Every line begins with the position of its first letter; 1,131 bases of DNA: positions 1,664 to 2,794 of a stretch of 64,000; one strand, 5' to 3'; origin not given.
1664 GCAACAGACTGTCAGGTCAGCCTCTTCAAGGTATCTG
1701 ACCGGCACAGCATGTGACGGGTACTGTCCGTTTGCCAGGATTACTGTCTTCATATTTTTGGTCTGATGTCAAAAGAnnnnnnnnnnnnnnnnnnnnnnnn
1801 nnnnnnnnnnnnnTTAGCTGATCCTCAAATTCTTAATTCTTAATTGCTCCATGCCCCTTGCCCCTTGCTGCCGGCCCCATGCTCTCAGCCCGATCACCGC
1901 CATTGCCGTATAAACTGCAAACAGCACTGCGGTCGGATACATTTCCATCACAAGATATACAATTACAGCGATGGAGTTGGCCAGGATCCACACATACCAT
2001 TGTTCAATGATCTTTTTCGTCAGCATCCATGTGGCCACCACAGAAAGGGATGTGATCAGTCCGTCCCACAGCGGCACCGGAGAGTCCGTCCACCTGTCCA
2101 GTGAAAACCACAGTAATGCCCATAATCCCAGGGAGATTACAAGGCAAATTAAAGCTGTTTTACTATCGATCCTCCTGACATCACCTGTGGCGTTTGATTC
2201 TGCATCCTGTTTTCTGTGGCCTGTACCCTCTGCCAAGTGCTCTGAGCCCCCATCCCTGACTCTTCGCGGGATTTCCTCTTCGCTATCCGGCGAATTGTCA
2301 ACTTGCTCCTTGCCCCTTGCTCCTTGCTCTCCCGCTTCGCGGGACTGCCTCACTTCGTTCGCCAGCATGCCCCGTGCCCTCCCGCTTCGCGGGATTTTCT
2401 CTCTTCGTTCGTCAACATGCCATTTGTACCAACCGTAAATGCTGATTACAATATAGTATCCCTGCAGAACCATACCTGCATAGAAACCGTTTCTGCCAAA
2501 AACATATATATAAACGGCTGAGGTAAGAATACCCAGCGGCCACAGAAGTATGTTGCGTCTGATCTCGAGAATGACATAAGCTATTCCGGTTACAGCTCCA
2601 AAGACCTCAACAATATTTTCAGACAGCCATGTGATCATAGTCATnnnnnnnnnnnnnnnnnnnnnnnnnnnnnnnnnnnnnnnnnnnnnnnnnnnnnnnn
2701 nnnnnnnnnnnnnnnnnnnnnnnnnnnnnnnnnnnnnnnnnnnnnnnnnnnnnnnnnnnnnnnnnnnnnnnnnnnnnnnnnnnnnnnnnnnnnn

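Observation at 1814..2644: PnuT carries an in-frame hydrophilic insertion of about 80 aa, and a C-terminal tail, built from short tandem repeats and hairpin-containing repeats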

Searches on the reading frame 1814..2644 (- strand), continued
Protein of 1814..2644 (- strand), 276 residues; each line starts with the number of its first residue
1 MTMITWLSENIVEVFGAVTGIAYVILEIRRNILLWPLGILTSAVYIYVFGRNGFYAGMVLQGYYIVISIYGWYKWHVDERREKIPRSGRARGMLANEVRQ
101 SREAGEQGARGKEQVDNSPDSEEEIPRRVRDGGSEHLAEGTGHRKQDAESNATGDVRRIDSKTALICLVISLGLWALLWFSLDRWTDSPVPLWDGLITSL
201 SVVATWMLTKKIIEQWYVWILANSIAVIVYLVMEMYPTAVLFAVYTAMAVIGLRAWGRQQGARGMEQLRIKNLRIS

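Call 38: find_encoding_contigs(protein=P0155, flank=2000, max_places=2)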
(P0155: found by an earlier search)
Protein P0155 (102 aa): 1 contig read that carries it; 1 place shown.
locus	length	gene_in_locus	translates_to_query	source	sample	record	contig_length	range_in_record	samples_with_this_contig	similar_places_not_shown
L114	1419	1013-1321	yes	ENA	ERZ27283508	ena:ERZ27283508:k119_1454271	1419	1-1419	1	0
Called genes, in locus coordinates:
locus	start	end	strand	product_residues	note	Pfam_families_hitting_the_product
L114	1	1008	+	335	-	?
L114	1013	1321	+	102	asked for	PF04973:NMN_transporter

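Call 39: find_encoding_contigs(protein=P0157, flank=2000, max_places=2)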
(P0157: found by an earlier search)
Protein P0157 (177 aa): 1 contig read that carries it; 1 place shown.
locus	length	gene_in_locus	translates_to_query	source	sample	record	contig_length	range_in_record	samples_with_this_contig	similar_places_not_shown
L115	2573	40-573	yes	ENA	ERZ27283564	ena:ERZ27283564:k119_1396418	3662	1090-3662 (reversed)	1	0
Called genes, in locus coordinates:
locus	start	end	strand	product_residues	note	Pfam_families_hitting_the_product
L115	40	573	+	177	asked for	PF04973:NMN_transporter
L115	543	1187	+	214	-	PF04263:TPK_catalytic, PF21275:Thi_PPkinase_C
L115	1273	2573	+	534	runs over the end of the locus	PF01425:Amidase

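Call 40: find_encoding_contigs(protein=P0104, flank=2000, max_places=2)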
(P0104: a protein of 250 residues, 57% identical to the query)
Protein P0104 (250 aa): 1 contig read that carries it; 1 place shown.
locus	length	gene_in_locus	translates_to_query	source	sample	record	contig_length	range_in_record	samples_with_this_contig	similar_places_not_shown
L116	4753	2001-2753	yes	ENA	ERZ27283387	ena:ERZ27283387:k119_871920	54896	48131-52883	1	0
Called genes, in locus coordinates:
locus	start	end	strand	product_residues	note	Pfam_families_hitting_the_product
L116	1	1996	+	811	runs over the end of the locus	PF13620:CarboxypepD_reg, PF13715:CarbopepD_reg_2, PF07715:Plug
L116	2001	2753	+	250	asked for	PF04973:NMN_transporter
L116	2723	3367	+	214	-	PF04263:TPK_catalytic, PF21275:Thi_PPkinase_C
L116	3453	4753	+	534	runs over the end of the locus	PF01425:Amidase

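Call 42: predict_structure(alignment_id=A1)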
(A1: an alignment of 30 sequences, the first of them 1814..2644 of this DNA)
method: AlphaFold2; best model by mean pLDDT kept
length: 276 residues; sequences in the alignment: 30
mean_pLDDT: 58.8   pTM: 0.37
mean pLDDT of the five models: 58.8, 58.8, 57.5, 57.1, 50.8
residues with pLDDT >= 90: 0; 70-90: 72; 50-70: 129; < 50: 75
segments of 3 or more residues with pLDDT < 50: 20-30, 32-36, 109-125, 127-159, 188-190, 206-208
pLDDT, mean of each block of 10 residues (from residue 1): 62 56 46 49 56 55 64 64 55 53 52 42 40 37 37 44 73 69 57 58 54 68 79 78 78 78 77 74
secondary structure, 60 per line:
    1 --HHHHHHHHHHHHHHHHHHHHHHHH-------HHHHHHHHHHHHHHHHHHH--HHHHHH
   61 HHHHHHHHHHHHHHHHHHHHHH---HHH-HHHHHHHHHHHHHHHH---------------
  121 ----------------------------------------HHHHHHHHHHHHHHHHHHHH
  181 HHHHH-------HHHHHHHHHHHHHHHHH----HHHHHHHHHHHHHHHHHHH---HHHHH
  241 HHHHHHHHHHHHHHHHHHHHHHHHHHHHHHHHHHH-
elements in order: H3-26 H34-52 H55-82 H90-105 H161-185 H193-209 H214-232 H236-275

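Call 44: search_solved_structures(query=A1, max_evalue=0.01, show_alignments=1)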
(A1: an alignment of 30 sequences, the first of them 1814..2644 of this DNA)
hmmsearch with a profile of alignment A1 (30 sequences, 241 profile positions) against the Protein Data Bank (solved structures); distinct sequences matched with E-value up to 0.01: 1.
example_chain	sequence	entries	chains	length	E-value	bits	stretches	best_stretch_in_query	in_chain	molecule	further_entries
4qtn_A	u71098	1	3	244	4.1e-06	29.7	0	15-90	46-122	Nicotinamide riboside transporter PnuC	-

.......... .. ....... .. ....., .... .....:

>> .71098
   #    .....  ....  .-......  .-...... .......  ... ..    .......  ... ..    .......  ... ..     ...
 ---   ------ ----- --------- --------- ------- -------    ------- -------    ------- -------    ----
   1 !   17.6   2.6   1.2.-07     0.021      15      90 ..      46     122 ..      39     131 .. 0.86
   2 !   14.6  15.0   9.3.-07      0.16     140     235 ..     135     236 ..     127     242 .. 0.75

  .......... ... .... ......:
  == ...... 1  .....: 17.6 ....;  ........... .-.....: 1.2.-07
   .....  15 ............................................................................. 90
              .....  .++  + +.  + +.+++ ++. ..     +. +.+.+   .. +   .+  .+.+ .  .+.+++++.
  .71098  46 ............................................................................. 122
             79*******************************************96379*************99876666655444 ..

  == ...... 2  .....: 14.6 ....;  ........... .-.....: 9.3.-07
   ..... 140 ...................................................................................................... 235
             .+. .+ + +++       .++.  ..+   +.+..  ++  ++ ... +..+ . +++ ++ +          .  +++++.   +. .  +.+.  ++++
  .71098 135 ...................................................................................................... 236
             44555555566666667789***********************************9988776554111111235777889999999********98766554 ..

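Call 52: list_cluster_members(proteins=[P0053, P0063, P0057, P0105, P0108, P0033, P0050, P0073, P0084, P0051])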
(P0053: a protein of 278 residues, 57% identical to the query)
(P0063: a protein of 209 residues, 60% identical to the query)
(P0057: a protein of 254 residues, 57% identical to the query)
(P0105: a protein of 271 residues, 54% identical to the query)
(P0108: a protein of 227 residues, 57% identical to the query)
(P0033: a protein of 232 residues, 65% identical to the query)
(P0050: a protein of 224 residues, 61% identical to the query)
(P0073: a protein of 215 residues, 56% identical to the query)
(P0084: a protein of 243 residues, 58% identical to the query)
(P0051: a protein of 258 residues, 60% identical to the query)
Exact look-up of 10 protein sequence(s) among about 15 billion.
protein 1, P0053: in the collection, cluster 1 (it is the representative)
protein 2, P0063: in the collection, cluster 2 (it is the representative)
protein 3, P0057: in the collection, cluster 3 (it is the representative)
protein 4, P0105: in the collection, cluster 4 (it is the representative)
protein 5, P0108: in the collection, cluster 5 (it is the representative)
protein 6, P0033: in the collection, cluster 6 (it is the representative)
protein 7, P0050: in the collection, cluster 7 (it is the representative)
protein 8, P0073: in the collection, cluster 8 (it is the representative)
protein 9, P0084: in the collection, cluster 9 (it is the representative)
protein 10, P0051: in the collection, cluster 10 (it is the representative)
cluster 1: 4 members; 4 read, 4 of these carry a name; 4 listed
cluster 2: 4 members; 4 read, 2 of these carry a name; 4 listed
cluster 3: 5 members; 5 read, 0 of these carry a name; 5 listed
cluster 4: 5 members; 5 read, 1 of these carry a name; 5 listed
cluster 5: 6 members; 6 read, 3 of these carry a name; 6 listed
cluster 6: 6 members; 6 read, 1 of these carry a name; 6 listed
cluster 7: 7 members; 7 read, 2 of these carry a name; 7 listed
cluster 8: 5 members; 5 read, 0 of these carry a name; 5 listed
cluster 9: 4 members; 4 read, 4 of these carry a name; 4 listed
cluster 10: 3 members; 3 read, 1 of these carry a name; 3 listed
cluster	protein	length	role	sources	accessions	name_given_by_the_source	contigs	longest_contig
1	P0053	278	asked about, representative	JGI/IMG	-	nicotinamide mononucleotide transporter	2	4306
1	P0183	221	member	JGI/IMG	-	nicotinamide mononucleotide transporter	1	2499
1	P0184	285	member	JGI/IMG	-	nicotinamide mononucleotide transporter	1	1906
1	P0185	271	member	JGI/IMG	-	nicotinamide mononucleotide transporter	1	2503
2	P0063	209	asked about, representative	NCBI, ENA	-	-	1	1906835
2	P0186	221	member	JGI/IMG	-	nicotinamide mononucleotide transporter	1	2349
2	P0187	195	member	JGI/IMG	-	nicotinamide mononucleotide transporter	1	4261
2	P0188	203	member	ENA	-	-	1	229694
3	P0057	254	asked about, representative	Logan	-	-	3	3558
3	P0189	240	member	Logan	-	-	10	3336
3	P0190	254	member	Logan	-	-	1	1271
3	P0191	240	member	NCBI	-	-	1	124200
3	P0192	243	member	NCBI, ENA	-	-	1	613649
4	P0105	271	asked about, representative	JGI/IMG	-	-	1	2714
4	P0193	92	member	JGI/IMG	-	nicotinamide mononucleotide transporter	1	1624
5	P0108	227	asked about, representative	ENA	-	-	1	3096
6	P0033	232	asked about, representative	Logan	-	-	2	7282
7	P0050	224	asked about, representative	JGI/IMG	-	nicotinamide mononucleotide transporter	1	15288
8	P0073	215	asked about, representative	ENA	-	-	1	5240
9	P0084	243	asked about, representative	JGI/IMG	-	nicotinamide mononucleotide transporter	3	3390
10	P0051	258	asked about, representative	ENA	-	-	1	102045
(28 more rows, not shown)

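Call 62: find_encoding_contigs(protein=P0156, flank=1500, max_places=2)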
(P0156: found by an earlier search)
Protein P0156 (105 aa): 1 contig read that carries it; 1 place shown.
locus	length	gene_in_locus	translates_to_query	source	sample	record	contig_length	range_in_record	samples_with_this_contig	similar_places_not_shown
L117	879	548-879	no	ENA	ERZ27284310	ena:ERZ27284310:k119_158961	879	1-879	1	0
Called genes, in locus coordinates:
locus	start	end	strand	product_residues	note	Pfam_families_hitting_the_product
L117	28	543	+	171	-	-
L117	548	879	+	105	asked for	PF04973:NMN_transporter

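Call 63: find_encoding_contigs(protein=P0159, flank=1500, max_places=2)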
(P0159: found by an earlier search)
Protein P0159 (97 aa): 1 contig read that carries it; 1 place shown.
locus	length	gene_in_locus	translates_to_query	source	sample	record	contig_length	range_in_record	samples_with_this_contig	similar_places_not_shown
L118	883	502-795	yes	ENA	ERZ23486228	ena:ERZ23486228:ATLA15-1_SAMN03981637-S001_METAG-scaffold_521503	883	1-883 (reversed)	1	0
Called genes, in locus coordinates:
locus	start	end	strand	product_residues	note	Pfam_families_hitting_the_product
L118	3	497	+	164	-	?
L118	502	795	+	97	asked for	PF04973:NMN_transporter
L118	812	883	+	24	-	?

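Call 64: find_encoding_contigs(protein=P0154, flank=1500, max_places=2)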
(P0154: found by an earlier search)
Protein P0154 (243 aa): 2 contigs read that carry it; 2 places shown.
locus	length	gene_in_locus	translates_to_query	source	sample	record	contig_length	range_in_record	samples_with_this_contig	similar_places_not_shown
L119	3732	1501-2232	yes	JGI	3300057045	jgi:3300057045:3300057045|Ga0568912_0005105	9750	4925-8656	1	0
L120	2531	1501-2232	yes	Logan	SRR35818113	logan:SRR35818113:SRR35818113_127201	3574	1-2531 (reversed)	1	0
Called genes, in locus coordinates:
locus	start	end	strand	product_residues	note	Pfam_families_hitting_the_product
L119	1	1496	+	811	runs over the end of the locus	PF13620:CarboxypepD_reg, PF13715:CarbopepD_reg_2, PF07715:Plug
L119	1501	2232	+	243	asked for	PF04973:NMN_transporter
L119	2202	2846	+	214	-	PF04263:TPK_catalytic, PF21275:Thi_PPkinase_C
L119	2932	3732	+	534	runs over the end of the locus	PF01425:Amidase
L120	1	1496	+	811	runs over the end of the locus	PF13620:CarboxypepD_reg, PF13715:CarbopepD_reg_2, PF07715:Plug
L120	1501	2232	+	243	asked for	PF04973:NMN_transporter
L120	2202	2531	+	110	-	?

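Call 73: search_protein_families(library=pfam, proteins=[L002:18956-19789:+, L002:20034-20651:-], max_evalue=0.001)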
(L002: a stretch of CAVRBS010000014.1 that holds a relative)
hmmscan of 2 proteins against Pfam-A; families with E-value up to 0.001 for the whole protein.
L002:18956-19789:+ (277 aa): 1 family
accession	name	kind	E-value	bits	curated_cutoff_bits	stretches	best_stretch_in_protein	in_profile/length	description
PF06161.16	DUF975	-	2.6e-07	31.2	34.8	1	164-257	145-239/243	Protein of unknown function (DUF975)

L002:20034-20651:- (205 aa): 3 families
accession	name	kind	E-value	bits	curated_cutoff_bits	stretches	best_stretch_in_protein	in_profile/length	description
PF13361.12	UvrD_C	-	1.8e-26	93.9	25.6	1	5-71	282-348/350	UvrD-like helicase C-terminal domain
PF13538.12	UvrD_C_2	-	3.1e-10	40.2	27.4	1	10-68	2-51/52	UvrD-like helicase C-terminal domain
PF21196.3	PcrA_UvrD_tudor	-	1.8e-07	31.3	23.9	1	158-204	2-48/48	PcrA/UvrD tudor domain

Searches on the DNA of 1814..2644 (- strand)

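Call 70: search_rna_families(source=L063, start=5500, end=10200, threshold=evalue, max_evalue=0.1)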
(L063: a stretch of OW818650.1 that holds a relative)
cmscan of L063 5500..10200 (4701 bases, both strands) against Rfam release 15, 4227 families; matches with E-value up to 0.1: 1.
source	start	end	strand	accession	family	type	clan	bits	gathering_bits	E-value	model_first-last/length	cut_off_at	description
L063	7412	7507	+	RF00059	TPP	Cis-reg; riboswitch;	-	58.1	54.3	6.1e-10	1-105/105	no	TPP riboswitch aptamer (THI element)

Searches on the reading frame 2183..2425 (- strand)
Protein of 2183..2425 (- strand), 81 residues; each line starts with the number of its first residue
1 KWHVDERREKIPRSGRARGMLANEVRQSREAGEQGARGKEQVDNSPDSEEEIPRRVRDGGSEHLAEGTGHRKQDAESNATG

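Call 69: find_homologous_proteins(query=window:2183-2425:-, max_evalue=0.001)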
Query seq(81 aa): 4 candidates shared short words with the query, none scored E <= 0.001.
